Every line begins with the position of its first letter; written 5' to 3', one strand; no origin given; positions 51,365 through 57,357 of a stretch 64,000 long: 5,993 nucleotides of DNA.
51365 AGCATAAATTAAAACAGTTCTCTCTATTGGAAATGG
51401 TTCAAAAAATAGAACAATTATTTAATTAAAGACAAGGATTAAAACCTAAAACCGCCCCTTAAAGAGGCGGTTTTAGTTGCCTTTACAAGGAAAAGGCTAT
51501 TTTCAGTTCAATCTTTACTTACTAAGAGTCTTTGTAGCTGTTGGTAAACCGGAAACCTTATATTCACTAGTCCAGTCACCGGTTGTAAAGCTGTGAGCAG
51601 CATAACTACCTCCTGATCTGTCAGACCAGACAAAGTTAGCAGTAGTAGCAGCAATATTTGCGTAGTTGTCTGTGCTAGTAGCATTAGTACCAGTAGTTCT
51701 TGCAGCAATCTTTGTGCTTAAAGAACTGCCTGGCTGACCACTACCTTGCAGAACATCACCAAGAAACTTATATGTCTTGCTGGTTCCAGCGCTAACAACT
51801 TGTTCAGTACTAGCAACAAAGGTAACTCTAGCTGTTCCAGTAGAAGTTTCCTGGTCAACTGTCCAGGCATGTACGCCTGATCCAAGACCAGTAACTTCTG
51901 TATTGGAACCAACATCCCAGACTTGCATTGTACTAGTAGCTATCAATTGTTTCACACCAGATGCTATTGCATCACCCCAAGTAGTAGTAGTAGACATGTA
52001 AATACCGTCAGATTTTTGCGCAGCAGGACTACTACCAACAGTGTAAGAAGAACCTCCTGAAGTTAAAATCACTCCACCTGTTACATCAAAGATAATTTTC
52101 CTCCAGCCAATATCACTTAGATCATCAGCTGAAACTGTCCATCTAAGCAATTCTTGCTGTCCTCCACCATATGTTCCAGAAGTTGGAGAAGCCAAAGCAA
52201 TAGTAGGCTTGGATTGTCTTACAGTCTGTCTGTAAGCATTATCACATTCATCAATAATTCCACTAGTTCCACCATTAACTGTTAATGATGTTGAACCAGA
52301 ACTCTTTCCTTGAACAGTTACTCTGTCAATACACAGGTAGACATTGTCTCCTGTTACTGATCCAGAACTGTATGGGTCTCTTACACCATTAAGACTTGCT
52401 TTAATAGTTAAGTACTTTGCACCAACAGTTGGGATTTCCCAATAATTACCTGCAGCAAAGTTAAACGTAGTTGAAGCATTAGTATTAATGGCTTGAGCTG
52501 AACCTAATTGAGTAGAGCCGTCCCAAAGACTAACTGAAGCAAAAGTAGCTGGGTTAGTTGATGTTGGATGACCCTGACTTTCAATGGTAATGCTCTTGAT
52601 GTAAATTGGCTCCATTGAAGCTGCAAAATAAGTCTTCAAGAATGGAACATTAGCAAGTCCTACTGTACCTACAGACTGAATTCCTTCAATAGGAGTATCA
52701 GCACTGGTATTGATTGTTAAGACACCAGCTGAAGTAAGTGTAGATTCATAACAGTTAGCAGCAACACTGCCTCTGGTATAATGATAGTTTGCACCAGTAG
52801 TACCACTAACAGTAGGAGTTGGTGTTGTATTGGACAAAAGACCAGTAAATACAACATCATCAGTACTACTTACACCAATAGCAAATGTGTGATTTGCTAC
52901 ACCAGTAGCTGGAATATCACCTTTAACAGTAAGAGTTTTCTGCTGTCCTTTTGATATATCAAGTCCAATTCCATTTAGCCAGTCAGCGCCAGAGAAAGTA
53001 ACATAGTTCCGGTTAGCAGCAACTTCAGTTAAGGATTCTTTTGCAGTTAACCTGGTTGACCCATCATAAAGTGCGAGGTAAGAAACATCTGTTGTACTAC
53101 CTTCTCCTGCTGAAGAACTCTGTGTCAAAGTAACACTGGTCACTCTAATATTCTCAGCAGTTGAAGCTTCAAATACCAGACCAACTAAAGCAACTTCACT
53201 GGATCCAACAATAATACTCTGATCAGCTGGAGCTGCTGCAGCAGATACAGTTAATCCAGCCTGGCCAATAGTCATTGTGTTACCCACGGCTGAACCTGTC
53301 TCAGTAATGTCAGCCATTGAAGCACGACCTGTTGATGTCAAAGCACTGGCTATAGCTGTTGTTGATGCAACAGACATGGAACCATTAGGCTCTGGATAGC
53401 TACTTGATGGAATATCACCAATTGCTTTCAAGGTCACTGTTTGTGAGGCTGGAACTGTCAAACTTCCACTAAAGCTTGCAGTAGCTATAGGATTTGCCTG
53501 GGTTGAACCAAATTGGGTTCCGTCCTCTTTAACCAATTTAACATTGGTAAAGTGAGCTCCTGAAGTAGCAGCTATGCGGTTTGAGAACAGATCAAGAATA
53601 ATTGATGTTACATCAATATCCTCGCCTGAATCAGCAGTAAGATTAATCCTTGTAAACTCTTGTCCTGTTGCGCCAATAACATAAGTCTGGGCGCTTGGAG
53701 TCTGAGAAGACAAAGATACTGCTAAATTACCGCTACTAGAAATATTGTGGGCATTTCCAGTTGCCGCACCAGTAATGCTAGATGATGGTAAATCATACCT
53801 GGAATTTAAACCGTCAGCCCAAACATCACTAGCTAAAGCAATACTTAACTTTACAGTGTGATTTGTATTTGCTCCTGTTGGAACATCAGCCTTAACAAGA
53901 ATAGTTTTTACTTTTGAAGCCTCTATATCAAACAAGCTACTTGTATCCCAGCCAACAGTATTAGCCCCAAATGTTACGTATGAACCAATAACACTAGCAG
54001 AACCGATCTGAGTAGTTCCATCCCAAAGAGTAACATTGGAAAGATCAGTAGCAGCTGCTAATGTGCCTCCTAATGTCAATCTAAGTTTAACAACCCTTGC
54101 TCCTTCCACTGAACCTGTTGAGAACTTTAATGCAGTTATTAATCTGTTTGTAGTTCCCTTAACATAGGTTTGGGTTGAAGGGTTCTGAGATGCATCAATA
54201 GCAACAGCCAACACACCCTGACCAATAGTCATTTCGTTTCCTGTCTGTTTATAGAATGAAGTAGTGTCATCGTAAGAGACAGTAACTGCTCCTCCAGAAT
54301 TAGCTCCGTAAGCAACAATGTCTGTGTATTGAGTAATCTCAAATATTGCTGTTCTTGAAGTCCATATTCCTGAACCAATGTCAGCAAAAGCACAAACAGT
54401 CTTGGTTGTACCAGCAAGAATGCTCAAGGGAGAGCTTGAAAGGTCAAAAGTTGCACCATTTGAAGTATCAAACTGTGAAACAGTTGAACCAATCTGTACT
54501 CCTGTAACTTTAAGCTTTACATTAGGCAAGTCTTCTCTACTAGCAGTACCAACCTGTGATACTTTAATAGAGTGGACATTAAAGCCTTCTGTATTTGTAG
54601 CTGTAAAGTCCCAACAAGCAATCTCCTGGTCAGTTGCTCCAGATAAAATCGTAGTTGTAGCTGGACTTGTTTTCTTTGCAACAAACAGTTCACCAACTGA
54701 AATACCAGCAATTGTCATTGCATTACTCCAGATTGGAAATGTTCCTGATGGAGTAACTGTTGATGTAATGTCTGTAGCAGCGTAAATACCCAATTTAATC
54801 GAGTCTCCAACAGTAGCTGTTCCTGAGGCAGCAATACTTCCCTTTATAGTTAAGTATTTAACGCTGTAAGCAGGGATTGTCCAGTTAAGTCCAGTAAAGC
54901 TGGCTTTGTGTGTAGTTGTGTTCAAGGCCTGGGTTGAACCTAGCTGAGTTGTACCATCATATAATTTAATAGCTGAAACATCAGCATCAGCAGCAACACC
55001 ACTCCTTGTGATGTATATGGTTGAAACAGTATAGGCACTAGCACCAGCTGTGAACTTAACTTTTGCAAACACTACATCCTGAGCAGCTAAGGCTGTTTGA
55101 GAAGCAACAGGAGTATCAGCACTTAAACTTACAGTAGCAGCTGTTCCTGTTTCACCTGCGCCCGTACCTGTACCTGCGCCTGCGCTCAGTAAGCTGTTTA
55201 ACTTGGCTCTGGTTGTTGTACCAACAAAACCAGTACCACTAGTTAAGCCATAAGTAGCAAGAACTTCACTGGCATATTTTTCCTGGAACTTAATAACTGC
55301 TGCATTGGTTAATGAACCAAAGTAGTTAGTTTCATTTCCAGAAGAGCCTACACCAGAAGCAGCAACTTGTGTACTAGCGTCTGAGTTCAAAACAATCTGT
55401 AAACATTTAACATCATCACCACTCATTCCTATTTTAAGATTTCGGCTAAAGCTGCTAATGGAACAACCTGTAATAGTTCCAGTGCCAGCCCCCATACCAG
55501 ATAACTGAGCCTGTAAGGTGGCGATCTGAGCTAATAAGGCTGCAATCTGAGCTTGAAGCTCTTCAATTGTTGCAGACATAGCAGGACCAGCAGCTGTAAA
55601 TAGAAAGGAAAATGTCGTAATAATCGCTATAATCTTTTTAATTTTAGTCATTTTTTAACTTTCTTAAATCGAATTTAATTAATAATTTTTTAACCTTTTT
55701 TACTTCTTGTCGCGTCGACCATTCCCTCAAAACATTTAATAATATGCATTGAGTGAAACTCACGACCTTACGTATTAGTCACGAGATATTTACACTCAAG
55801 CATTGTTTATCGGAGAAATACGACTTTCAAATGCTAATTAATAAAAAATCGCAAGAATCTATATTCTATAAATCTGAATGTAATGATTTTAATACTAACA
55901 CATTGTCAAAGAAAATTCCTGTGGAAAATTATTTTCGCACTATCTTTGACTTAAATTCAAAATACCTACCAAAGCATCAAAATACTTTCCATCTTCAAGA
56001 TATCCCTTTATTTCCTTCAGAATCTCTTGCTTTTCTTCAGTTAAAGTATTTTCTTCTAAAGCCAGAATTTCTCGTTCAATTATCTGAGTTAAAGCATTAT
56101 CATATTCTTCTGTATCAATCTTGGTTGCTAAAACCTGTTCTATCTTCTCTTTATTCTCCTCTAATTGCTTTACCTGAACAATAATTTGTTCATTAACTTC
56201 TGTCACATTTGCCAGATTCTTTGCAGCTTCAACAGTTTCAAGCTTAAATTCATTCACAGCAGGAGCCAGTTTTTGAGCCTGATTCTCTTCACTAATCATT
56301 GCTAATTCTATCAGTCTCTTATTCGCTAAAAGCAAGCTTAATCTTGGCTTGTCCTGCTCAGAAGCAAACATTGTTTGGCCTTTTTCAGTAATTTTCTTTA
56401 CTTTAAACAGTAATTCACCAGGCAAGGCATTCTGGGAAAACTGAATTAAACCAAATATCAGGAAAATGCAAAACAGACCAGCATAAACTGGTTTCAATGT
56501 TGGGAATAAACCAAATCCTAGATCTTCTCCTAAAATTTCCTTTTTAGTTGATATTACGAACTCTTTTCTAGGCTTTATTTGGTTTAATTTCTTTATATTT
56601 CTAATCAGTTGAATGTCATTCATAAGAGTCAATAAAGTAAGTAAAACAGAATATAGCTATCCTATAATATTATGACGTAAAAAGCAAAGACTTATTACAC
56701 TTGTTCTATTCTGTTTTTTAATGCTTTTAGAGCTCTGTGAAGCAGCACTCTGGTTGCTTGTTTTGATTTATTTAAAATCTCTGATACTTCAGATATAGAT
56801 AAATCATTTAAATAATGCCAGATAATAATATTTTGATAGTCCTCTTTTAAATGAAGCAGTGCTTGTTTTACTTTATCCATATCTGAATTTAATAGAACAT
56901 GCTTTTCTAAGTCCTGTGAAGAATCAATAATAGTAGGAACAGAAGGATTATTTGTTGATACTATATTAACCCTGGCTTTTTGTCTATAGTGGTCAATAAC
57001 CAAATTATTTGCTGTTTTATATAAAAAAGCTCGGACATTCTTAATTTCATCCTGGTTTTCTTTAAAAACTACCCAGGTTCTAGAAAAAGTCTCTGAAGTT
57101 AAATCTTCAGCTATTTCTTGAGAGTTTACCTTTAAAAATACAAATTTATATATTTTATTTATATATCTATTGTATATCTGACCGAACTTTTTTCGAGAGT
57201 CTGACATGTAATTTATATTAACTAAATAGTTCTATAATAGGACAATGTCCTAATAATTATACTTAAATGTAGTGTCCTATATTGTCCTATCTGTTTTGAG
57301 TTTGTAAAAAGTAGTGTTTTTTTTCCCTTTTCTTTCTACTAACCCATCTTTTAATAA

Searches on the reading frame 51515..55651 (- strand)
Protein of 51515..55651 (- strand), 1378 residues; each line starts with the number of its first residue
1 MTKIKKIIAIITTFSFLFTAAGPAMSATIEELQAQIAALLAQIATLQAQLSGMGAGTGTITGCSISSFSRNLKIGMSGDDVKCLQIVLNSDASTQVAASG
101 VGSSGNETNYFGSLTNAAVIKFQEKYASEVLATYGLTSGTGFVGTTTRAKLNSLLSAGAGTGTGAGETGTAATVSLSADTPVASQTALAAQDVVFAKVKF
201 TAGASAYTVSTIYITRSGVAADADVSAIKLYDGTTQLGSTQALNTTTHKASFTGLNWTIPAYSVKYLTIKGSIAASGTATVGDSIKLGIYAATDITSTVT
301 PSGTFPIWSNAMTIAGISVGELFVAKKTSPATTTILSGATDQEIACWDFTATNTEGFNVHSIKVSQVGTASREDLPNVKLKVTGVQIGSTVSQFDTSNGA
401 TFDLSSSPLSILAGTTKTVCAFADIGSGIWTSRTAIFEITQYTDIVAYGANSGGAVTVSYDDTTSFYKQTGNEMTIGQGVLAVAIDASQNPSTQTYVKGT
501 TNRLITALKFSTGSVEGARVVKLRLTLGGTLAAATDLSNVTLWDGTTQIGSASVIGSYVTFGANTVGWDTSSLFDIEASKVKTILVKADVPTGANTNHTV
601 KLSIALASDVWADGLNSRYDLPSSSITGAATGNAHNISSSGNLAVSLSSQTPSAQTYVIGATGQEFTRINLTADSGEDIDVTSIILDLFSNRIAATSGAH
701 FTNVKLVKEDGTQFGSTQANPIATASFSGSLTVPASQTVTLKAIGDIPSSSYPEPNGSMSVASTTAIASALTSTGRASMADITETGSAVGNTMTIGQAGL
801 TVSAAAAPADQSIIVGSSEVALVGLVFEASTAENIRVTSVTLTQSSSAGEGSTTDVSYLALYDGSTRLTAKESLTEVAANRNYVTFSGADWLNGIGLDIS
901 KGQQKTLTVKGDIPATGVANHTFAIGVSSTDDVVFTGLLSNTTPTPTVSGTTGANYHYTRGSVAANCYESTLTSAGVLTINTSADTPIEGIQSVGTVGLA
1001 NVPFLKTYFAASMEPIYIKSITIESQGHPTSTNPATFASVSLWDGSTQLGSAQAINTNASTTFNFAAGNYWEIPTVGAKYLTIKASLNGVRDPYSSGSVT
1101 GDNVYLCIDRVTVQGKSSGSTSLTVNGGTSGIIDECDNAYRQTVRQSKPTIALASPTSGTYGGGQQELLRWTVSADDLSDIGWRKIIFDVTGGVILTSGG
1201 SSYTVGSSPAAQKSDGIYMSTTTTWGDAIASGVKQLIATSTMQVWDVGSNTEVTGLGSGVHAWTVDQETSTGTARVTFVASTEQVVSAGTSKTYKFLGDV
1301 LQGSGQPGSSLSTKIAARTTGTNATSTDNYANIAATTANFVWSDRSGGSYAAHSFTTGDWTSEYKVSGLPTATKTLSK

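Call 12: search_protein_families(library=pfam, proteins=[window:51515-55651:-], max_evalue=0.01)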
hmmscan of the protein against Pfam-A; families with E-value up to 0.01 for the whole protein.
window:51515-55651:- (1378 aa): 1 family
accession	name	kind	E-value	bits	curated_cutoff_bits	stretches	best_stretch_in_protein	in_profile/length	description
PF01471.23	PG_binding_1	-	0.0014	19.2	23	0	78-126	2-41/57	Putative peptidoglycan binding domain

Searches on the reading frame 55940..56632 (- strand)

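Call 12: search_protein_families(library=pfam, proteins=[window:55940-56632:-], max_evalue=0.01)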
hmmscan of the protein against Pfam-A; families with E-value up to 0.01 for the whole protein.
window:55940-56632:- (230 aa): 2 families
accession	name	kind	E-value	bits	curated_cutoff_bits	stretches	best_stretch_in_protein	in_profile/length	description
PF18915.5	DUF5667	-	5.7e-08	33.5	27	1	69-165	2-97/99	Domain of unknown function (DUF5667)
PF04010.18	DUF357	-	0.0031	17.9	29.4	1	188-218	14-44/73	Protein of unknown function (DUF357)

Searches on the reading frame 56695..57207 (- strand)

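Call 12: search_protein_families(library=pfam, proteins=[window:56695-57207:-], max_evalue=0.01)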
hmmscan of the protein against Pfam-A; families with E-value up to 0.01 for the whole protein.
window:56695-57207:- (170 aa): 6 families
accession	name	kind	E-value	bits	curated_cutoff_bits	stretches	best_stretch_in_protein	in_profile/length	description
PF08281.18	Sigma70_r4_2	-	7.9e-13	48.3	25.7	1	112-163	3-54/54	Sigma-70, region 4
PF04542.20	Sigma70_r2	-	5.7e-12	45.7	24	1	11-79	1-70/71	Sigma-70 region 2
PF04545.22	Sigma70_r4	-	1.6e-08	34.4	24.1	1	116-164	1-49/50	Sigma-70, region 4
PF04297.20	UPF0122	-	0.0062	17.2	22.7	1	123-164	21-62/101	Putative helix-turn-helix protein, YlxM / p13 like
PF23797.1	Beta-prop_ELP1_2nd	-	0.0076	16.7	27.8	0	26-120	60-155/273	ELP1 N-terminal second beta-propeller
PF21235.4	UBA_ARI1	-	0.0099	16.1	26.9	0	138-157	7-26/41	E3 ubiquitin-protein ligase ARIH1, UBA-like domain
